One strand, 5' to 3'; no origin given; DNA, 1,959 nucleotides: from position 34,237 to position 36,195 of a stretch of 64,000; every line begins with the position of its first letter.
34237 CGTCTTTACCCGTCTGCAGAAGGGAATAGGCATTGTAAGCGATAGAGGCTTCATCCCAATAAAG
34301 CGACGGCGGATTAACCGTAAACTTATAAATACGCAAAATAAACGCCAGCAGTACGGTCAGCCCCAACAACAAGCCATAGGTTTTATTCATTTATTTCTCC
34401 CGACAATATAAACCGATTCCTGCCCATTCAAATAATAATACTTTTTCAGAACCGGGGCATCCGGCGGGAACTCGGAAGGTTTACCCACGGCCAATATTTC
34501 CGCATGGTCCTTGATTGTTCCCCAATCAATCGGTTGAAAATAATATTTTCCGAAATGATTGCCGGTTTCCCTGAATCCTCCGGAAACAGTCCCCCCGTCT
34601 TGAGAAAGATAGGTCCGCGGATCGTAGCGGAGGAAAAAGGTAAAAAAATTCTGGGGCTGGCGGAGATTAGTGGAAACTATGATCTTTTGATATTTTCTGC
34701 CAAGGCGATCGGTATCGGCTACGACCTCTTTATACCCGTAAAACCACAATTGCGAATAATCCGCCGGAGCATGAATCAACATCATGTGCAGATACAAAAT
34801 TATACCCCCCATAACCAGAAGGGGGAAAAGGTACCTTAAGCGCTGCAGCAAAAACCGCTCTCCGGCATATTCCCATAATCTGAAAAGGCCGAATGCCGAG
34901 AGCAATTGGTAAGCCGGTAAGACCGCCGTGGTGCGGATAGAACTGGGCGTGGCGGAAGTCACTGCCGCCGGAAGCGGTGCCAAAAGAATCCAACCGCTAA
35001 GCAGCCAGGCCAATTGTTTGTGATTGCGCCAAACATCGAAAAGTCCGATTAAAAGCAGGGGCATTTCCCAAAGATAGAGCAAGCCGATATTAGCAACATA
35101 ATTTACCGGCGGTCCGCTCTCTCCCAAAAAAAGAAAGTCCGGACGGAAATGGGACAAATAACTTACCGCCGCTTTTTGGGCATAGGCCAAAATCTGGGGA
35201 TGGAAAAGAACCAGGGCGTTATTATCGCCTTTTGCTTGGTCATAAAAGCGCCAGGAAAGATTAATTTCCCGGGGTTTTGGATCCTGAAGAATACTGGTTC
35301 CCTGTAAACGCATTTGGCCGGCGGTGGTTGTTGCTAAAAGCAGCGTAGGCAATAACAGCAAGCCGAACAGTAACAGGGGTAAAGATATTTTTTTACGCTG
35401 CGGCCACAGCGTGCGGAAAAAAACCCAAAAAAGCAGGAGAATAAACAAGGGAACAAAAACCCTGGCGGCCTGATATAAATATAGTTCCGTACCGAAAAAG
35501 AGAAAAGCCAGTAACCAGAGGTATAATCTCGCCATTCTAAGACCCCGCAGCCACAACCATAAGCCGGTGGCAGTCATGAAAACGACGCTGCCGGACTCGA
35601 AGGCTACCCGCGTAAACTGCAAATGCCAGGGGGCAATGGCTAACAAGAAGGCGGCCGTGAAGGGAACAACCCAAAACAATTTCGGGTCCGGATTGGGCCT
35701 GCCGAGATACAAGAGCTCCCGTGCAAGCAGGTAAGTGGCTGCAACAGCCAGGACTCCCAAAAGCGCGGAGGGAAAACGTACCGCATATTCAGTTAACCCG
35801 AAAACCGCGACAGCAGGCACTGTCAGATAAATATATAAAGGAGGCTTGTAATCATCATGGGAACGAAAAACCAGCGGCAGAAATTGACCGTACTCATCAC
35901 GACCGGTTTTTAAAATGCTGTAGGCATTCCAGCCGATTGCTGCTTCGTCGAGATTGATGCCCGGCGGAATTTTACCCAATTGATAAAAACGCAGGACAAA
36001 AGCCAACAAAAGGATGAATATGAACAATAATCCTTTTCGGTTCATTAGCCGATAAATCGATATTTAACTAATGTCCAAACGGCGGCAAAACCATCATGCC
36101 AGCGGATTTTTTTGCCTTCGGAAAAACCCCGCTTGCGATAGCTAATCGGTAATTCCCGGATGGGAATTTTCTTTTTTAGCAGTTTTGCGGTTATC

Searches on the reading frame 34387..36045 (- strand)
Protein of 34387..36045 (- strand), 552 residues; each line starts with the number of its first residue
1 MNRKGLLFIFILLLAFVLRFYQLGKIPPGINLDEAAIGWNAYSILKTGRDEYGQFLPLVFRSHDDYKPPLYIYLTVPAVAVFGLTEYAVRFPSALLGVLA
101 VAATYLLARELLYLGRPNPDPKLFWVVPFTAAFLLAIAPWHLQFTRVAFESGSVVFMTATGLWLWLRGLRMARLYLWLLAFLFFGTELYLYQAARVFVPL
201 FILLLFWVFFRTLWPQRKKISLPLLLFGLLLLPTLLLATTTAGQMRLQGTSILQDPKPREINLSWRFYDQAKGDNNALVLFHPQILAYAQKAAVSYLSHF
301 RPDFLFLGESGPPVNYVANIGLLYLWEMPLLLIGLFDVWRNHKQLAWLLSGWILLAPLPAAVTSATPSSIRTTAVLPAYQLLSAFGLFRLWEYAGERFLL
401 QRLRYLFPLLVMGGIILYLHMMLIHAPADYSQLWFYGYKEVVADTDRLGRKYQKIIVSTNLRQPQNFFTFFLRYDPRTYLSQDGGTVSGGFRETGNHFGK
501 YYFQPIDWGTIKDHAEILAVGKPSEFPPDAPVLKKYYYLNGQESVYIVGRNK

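Call 9: search_protein_families(library=pfam, proteins=[window:34387-36045:-], max_evalue=0.01)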
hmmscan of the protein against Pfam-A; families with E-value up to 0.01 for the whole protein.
window:34387-36045:- (552 aa): 1 family
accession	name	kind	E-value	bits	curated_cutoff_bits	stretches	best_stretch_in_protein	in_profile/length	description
PF13231.12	PMT_2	-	3.2e-05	24.7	26.1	1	67-235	2-158/160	Dolichyl-phosphate-mannose-protein mannosyltransferase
